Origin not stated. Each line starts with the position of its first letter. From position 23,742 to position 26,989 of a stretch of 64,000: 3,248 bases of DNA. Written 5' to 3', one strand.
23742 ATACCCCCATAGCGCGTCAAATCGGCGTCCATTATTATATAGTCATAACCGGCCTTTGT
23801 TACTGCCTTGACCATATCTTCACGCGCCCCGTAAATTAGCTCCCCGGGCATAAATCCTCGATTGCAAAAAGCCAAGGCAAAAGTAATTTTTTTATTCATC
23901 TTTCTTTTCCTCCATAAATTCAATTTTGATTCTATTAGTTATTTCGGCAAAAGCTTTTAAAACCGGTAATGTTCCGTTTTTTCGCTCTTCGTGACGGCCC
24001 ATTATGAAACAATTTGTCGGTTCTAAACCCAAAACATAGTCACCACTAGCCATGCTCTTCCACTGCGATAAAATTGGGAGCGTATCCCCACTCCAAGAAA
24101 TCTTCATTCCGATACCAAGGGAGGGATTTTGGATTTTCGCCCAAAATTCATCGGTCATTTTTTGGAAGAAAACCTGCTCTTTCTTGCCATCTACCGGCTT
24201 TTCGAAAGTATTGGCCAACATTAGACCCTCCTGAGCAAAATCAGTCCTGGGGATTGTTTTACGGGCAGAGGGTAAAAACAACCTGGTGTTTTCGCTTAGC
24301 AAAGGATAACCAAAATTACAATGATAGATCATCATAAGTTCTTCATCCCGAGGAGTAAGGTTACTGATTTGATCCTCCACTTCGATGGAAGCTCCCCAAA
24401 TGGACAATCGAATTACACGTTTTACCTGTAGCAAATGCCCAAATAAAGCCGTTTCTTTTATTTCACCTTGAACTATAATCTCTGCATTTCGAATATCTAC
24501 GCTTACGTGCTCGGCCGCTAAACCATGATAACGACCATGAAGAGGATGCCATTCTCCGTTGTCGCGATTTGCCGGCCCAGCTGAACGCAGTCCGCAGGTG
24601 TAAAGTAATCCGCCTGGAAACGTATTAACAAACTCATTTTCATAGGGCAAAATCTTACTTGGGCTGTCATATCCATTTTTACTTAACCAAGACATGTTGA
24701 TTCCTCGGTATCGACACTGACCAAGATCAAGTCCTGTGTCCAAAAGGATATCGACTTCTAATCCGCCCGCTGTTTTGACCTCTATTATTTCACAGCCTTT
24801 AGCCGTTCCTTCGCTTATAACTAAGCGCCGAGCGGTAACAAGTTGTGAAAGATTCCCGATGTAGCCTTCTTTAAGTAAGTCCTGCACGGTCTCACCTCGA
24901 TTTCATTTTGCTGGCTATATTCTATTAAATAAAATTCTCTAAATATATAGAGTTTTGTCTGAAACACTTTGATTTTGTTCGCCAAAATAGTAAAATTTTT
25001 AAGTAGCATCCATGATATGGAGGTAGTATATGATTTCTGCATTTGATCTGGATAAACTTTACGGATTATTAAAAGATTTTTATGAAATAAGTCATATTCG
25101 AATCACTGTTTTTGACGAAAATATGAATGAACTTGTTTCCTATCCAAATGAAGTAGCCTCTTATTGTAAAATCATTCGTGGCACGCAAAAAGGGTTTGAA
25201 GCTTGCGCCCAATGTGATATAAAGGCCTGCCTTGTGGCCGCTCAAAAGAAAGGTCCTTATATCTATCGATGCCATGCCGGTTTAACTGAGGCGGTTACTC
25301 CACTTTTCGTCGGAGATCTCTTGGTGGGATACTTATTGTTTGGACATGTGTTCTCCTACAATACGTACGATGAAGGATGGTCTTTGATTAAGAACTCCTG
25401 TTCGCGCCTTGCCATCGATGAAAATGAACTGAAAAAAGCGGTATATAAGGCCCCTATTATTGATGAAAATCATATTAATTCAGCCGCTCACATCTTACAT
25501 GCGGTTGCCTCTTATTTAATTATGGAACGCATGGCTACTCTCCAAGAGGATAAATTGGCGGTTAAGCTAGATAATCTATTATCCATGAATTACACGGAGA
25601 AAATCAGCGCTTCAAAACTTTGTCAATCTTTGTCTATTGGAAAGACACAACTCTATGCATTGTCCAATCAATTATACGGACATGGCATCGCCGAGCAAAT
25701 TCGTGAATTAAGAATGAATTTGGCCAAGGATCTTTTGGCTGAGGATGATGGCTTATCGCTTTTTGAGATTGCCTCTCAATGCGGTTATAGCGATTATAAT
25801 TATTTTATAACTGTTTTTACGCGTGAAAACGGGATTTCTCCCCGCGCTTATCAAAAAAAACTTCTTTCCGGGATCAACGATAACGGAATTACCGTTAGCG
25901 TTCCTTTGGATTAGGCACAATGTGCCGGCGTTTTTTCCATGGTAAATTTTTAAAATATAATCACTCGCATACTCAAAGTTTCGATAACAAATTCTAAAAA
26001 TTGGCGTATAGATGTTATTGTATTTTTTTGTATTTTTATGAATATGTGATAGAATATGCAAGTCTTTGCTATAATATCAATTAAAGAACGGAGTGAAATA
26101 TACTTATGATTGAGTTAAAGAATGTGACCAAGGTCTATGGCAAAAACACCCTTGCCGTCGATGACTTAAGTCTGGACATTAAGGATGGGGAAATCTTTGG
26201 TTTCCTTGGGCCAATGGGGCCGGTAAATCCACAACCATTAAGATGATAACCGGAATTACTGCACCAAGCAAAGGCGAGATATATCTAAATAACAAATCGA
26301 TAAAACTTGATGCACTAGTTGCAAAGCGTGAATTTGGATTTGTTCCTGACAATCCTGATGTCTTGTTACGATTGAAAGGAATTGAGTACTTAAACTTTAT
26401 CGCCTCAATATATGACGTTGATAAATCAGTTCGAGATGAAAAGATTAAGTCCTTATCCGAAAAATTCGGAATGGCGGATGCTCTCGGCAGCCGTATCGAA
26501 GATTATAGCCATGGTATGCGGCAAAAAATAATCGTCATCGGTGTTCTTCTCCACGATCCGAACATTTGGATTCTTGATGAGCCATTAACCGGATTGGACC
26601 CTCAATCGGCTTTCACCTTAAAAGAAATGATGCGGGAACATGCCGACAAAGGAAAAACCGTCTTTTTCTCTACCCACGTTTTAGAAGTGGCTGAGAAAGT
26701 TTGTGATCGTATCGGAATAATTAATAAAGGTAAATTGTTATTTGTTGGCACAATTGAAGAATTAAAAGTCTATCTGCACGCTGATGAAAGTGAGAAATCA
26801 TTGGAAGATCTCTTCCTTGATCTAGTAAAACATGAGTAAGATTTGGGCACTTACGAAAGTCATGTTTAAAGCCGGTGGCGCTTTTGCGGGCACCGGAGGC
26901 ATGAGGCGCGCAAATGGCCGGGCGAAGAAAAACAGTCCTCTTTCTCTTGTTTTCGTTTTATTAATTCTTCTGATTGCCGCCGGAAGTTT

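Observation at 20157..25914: Non-canonical isomerase-kinase-aldolase sugar operon with a mutarotase-like DUF protein and a divergent PocR/AraC sensor regulator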

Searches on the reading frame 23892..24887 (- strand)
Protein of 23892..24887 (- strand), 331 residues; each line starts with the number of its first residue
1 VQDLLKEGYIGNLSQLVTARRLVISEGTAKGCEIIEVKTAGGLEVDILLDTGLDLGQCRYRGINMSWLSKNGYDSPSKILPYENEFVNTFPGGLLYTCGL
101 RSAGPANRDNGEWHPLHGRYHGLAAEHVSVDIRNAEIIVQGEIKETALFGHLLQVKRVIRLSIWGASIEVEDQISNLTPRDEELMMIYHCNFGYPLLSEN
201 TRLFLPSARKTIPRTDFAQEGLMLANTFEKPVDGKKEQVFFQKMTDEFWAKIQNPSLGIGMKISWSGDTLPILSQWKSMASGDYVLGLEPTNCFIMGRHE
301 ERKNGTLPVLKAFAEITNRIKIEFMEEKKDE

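Call 3: search_protein_families(library=pfam, proteins=[window:23892-24887:-], max_evalue=0.01)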
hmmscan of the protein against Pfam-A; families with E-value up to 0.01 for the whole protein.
window:23892-24887:- (331 aa): 1 family
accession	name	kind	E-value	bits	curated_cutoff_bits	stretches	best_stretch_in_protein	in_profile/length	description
PF14486.12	DUF4432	-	1.9e-81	273.6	32.5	1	30-322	2-302/304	Domain of unknown function (DUF4432)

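Call 4: search_protein_families(library=ncbifam, proteins=[window:23892-24887:-], max_evalue=0.01)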
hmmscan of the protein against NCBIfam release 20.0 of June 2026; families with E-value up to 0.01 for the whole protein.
window:23892-24887:- (331 aa): 0 families

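Call 6: search_solved_structures(query=window:23892-24887:-, max_evalue=0.01, show_alignments=1)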
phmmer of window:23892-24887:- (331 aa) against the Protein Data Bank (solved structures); distinct sequences matched with E-value up to 0.01: 1.
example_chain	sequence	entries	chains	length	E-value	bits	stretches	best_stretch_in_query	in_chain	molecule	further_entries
3ty1_A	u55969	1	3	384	4.3e-20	75.4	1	21-307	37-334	Hypothetical aldose 1-epimerase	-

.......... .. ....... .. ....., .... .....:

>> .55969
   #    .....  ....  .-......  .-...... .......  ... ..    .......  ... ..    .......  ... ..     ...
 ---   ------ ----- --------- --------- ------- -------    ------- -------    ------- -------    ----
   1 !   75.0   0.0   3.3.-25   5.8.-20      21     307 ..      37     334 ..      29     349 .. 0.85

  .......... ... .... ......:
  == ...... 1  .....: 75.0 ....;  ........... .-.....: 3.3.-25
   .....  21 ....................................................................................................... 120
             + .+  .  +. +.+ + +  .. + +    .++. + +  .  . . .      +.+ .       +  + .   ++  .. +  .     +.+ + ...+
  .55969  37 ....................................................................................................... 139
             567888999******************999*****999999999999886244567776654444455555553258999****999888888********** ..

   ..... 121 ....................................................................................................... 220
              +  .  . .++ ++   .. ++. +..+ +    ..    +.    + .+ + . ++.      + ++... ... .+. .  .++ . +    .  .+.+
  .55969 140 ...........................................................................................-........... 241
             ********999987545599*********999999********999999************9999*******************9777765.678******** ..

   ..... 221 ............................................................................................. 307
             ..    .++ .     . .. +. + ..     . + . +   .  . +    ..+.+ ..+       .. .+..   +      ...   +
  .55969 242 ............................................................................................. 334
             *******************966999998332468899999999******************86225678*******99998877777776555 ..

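Call 77: search_dna_similar(query=window:23892-24887:-, collection=plasmids, mode=protein, max_evalue=1e-8, max_rows=30)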
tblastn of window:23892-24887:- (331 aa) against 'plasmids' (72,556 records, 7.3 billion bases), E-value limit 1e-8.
Records with a match: 252; places in all: 254; records where one place covers at least 80% of the query: 249.
Best place of each record, by identity: <60% 252.
By first word of the organism name: Agrobacterium 120; Pantoea 56; Sinorhizobium 25; Rhizobium 18; Roseibium 3; Bartonella 3; Duffyella 3; Neorhizobium 2; Streptomyces 2; Klebsiella 2; and 18 more.
By predicted mobility (MOB-suite, as given by PLSDB): non-mobilizable 156; conjugative 94; mobilizable 2.
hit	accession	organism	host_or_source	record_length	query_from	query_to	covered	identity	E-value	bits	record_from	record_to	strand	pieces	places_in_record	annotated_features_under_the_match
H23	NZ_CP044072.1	Pseudomonas oryzihabitans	Homo sapiens,clinical isolate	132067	20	329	94%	30.4%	4e-31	130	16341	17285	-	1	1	DUF4432 family protein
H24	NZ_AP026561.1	Deinococcus aetherius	-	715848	10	307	90%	29.1%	9e-30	127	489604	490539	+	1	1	aldose 1-epimerase family protein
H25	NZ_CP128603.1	Roseibium aggregatum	cell culture,marine biofilms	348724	10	324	95%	26.8%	9e-27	118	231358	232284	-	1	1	DUF4432 family protein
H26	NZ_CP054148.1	Agrobacterium vaccinii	Blueberry,pure bacterial culture,Tumor ...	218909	3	290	87%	28.4%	4e-27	119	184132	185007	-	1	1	DUF4432 family protein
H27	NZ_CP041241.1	Sinorhizobium mexicanum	Acaciella angustissima,cell culture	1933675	11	307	90%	27.6%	2e-30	129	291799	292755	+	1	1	none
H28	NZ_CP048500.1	Agrobacterium tumefaciens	walnut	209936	12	326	95%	25.9%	1e-21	103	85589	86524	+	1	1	aldose 1-epimerase family protein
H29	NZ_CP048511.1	Agrobacterium tumefaciens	walnut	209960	12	326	95%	25.9%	1e-21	103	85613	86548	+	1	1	aldose 1-epimerase family protein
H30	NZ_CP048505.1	Agrobacterium tumefaciens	walnut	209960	12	326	95%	25.9%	1e-21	103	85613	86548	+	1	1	aldose 1-epimerase family protein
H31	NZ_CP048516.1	Agrobacterium tumefaciens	walnut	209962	12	326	95%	25.9%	1e-21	103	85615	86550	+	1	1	aldose 1-epimerase family protein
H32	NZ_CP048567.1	Agrobacterium tumefaciens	walnut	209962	12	326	95%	25.9%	1e-21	103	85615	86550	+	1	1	aldose 1-epimerase family protein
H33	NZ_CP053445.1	Rhizobium brockwellii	Trifolium repens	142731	3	290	87%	28.1%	9e-28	120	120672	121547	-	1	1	DUF4432 family protein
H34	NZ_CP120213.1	Agrobacterium leguminum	-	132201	12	290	84%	29.0%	9e-24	109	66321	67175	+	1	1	aldose 1-epimerase family protein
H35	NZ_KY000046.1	Agrobacterium tumefaciens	-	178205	12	326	95%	25.6%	1e-21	103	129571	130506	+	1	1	aldose 1-epimerase family protein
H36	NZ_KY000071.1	Agrobacterium radiobacter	-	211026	12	326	95%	25.6%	2e-21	102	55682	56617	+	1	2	aldose 1-epimerase family protein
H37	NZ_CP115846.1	Agrobacterium tumefaciens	willow,cell culture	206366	12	326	95%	25.6%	1e-21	102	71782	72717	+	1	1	aldose 1-epimerase family protein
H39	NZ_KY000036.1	Agrobacterium fabrum str. C58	-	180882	12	326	95%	25.6%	2e-21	102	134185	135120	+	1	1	aldose 1-epimerase family protein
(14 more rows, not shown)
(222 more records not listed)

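Call 78: get_annotated_region(hit=H39, flank=7000)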
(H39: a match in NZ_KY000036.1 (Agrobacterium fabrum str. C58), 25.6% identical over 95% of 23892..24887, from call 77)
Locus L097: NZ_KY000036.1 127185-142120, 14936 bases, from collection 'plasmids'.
description: Agrobacterium fabrum str. C58 substr. GV3101 plasmid pTi_GV3101, complete sequence
organism: Agrobacterium fabrum str. C58 (NCBI taxid 176299)
taxonomy: Bacteria; Pseudomonadota; Alphaproteobacteria; Hyphomicrobiales; Rhizobiaceae; Agrobacterium; Agrobacterium fabrum; Agrobacterium fabrum str. C58
host: -; source: -; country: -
typing (MOB-suite, as given by PLSDB): conjugative; replicon rep_cluster_490; relaxase MOBQ; mating-pair formation MPF_T
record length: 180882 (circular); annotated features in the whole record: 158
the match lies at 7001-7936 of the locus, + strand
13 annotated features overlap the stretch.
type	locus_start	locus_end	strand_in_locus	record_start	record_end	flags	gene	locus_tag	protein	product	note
CDS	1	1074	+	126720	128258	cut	-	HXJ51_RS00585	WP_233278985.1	ABC transporter substrate-binding protein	-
CDS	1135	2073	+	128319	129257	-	-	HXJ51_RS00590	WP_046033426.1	ABC transporter ATP-binding protein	-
CDS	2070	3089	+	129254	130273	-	-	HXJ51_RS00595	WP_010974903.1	oligopeptide/dipeptide ABC transporter ATP-binding protein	GO:0015833 - peptide transport [Evidence IEA]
CDS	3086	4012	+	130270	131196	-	-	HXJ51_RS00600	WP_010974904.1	ABC transporter permease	GO:0055085 - transmembrane transport [Evidence IEA]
CDS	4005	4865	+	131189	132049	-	-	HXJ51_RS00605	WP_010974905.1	ABC transporter permease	-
CDS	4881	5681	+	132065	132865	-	-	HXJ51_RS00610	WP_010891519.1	glycerophosphodiester phosphodiesterase family protein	GO:0006629 - lipid metabolic process [Evidence IEA]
CDS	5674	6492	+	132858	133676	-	-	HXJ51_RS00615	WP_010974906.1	inositol monophosphatase family protein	-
CDS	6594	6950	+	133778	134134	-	-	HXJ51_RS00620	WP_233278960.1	NUDIX hydrolase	-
CDS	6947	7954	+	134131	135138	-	-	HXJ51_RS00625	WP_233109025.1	aldose 1-epimerase family protein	-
CDS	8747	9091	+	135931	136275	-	-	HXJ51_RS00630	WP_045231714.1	hypothetical protein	-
CDS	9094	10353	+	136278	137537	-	-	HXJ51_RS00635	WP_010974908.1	cytochrome P450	-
CDS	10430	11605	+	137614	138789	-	-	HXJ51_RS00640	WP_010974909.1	cytochrome P450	-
CDS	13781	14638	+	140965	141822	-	-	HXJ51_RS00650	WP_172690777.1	hypothetical protein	-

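Call 79: get_annotated_region(hit=H23, flank=7000)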
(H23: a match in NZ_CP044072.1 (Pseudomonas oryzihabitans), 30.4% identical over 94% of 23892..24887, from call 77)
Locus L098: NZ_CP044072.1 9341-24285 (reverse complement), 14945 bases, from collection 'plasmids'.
description: Pseudomonas oryzihabitans strain FDAARGOS_657 plasmid unnamed1, complete sequence
organism: Pseudomonas oryzihabitans (NCBI taxid 47885)
taxonomy: Bacteria; Pseudomonadota; Gammaproteobacteria; Pseudomonadales; Pseudomonadaceae; Pseudomonas; Pseudomonas oryzihabitans
host: -; source: Homo sapiens,clinical isolate; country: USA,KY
typing (MOB-suite, as given by PLSDB): non-mobilizable
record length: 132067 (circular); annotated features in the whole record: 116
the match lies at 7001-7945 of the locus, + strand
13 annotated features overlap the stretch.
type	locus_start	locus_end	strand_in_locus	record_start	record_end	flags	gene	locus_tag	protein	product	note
CDS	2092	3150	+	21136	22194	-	-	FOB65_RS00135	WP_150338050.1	sugar phosphate isomerase/epimerase family protein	-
CDS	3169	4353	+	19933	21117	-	-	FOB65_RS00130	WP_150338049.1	Gfo/Idh/MocA family oxidoreductase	-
CDS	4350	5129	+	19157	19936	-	-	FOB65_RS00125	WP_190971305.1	oxidoreductase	-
CDS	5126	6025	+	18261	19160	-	-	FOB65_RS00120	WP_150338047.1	SMP-30/gluconolactonase/LRE family protein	-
CDS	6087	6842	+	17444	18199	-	-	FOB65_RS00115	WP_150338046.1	IclR family transcriptional regulator C-terminal domain-containing protein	-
CDS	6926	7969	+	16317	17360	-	-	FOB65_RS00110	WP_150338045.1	DUF4432 family protein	-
CDS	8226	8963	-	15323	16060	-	-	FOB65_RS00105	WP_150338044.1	SDR family oxidoreductase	-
CDS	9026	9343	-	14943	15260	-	-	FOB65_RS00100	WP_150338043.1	NIPSNAP family protein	-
CDS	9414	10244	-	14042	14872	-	-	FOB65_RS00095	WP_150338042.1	shikimate dehydrogenase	-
CDS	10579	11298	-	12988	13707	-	-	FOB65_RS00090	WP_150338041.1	FadR/GntR family transcriptional regulator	-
CDS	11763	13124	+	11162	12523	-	-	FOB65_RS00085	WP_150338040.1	MFS transporter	GO:0055085 - transmembrane transport [Evidence IEA]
CDS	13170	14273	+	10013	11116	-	-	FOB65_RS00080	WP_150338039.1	enolase C-terminal domain-like protein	-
CDS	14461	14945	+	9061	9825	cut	-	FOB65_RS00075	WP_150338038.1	SDR family NAD(P)-dependent oxidoreductase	-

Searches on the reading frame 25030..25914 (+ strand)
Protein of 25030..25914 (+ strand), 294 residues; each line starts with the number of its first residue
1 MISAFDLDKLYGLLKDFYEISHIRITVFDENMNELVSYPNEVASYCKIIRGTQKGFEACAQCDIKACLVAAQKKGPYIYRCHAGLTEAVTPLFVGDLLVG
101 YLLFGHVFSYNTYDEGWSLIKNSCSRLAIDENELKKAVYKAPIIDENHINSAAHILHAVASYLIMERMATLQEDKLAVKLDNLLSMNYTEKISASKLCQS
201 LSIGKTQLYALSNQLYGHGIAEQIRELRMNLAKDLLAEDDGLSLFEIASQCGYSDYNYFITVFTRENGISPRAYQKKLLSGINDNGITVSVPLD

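Call 3: search_protein_families(library=pfam, proteins=[window:25030-25914:+], max_evalue=0.01)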
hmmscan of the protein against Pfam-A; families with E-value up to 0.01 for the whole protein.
window:25030-25914:+ (294 aa): 3 families
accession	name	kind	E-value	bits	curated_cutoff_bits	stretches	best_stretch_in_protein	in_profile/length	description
PF10114.15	PocR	-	5.6e-38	130.7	23.9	1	5-165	3-159/162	Sensory domain found in PocR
PF12833.13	HTH_18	-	5.9e-16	59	33.6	1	197-276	1-79/80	Helix-turn-helix domain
PF00165.29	HTH_AraC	-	1.1e-08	35.4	26.6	1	240-275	7-41/42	Bacterial regulatory helix-turn-helix proteins, AraC family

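Call 4: search_protein_families(library=ncbifam, proteins=[window:25030-25914:+], max_evalue=0.01)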
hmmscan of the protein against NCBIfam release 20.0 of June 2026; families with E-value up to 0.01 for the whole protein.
window:25030-25914:+ (294 aa): 25 families
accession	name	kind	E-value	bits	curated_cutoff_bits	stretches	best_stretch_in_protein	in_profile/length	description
NF047788.1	TransRegPocR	equivalog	9.5e-27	94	500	2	3-172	3-168/296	transcriptional regulator PocR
NF010026.0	PRK13501.1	equivalog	1.6e-14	53.8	363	1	186-279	187-279/290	HTH-type transcriptional activator RhaR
NF049932.1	TranspRegBtr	equivalog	1.5e-11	43.6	900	1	189-279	178-267/531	bacillibactin transport transcriptional regulator Btr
NF010025.2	PRK13500.1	equivalog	4.9e-11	42.7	525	1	165-276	166-276/282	HTH-type transcriptional activator RhaR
NF010027.0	PRK13502.1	equivalog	5.4e-10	39.2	384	1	174-275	179-275/282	HTH-type transcriptional activator RhaR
NF010028.0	PRK13503.1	equivalog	6.1e-10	39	288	1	171-276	168-271/278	HTH-type transcriptional activator RhaS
NF007860.0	PRK10572.1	equivalog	3.6e-09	35.9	208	1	174-278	182-285/292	arabinose operon transcriptional regulator AraC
NF047455.1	TF_Staph_AryK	equivalog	6e-09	34.7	850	1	133-278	116-259/759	transcriptional regulator AryK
TIGR04094.1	adjacent_YSIRK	equivalog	1.2e-08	34.3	200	1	183-275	293-383/383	YSIRK-targeted surface antigen transcriptional regulator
NF007243.0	PRK09685.1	equivalog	4.3e-08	32.9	199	1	189-278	213-302/303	transcriptional regulator FeaR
NF006902.0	PRK09393.1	equivalog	9.6e-08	31.6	425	1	164-278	209-322/327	transcriptional regulator FtrA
NF007633.0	PRK10296.1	equivalog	2.4e-07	30.6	264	1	161-279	151-276/280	transcriptional regulator ChbR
TIGR02297.1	HpaA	equivalog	2.7e-07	30.1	274.65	1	170-276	181-286/287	4-hydroxyphenylacetate catabolism regulatory protein HpaA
NF049968.1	QhpR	equivalog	4.7e-07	29.3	250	1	224-274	234-283/284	AraC-like transcriptional regulator QhpR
NF007432.1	PRK09978.1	equivalog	7.2e-07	28.6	500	1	181-286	152-251/274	DNA-binding transcriptional regulator GadX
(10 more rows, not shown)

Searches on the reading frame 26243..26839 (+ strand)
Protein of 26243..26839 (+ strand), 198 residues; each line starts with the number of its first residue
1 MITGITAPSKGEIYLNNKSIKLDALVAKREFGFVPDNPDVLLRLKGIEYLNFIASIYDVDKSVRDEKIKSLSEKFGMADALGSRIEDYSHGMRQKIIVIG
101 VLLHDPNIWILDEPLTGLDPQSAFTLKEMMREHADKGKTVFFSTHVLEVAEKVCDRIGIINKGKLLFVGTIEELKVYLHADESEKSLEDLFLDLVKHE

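Call 3: search_protein_families(library=pfam, proteins=[window:26243-26839:+], max_evalue=0.01)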
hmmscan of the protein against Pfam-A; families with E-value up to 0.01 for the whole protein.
window:26243-26839:+ (198 aa): 2 families
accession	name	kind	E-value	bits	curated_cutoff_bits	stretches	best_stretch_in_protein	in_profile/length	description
PF00005.33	ABC_tran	-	6e-12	46.8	25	1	1-115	30-136/137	ABC transporter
PF13304.12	AAA_21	-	8.5e-06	26.5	27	1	71-145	221-298/304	AAA domain, putative AbiEii toxin, Type IV TA system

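Call 4: search_protein_families(library=ncbifam, proteins=[window:26243-26839:+], max_evalue=0.01)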
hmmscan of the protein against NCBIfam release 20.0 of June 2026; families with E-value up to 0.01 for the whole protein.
window:26243-26839:+ (198 aa): 180 families (the best 25 are shown)
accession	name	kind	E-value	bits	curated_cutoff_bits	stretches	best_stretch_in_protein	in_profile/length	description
TIGR01188.1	drrA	subfamily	6.8e-41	140.5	312.45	1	1-185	38-222/302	daunorubicin resistance ABC transporter, ATP-binding protein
TIGR03522.1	GldA_ABC_ATP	equivalog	1e-36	127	402.6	1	2-176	48-221/301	gliding motility-associated ABC transporter ATP-binding subunit GldA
NF033858.1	ABC2_perm_RbbA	equivalog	2.6e-28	98.5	1050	1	1-196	311-502/909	ribosome-associated ATPase/putative transporter RbbA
TIGR03740.1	galliderm_ABC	subfamily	3.4e-27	95.6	309.75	1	1-195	45-222/223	lantibiotic protection ABC transporter ATP-binding subunit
NF010060.0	PRK13537.1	equivalog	1.5e-26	93.1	521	1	1-173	60-232/314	nodulation factor ABC transporter ATP-binding protein NodI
NF010059.0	PRK13536.1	equivalog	4.2e-25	88.2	549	1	1-170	88-257/342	nodulation factor ABC transporter ATP-binding protein NodI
TIGR01288.1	nodI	equivalog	1.8e-23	83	424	1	1-169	49-217/303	nodulation factor ABC transporter ATP-binding protein NodI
NF040840.2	tungstate_WtpC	equivalog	5.1e-23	81.9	440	1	1-174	45-218/347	tungstate ABC transporter ATP-binding protein WtpC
TIGR03864.1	PQQ_ABC_ATP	hypoth_equivalog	6.5e-23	81.4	302.25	1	1-184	46-229/236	ABC transporter, ATP-binding subunit, PQQ-dependent alcohol dehydrogenase system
TIGR04521.1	ECF_ATPase_2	equivalog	7.9e-21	74.4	330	1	2-174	51-232/279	energy-coupling factor transporter ATPase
TIGR04406.1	LPS_export_lptB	equivalog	9.7e-21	74.1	240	1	1-174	46-222/239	LPS export ABC transporter ATP-binding protein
NF010061.0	PRK13538.1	equivalog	2.5e-20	72.9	195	1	1-147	50-194/211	cytochrome c biogenesis heme-transporting ATPase CcmA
NF047565.1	PSM_export_PmtA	equivalog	1.7e-19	70.2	350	1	1-177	46-219/282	phenol-soluble modulin export ABC transporter ATP-binding protein PmtA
TIGR01186.1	proV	subfamily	9.3e-19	67.8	326.6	1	2-174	39-217/363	betaine/proline/choline family ABC transporter ATP-binding protein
NF008144.0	PRK10895.1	equivalog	1.6e-18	67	381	1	1-174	48-224/241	LPS export ABC transporter ATP-binding protein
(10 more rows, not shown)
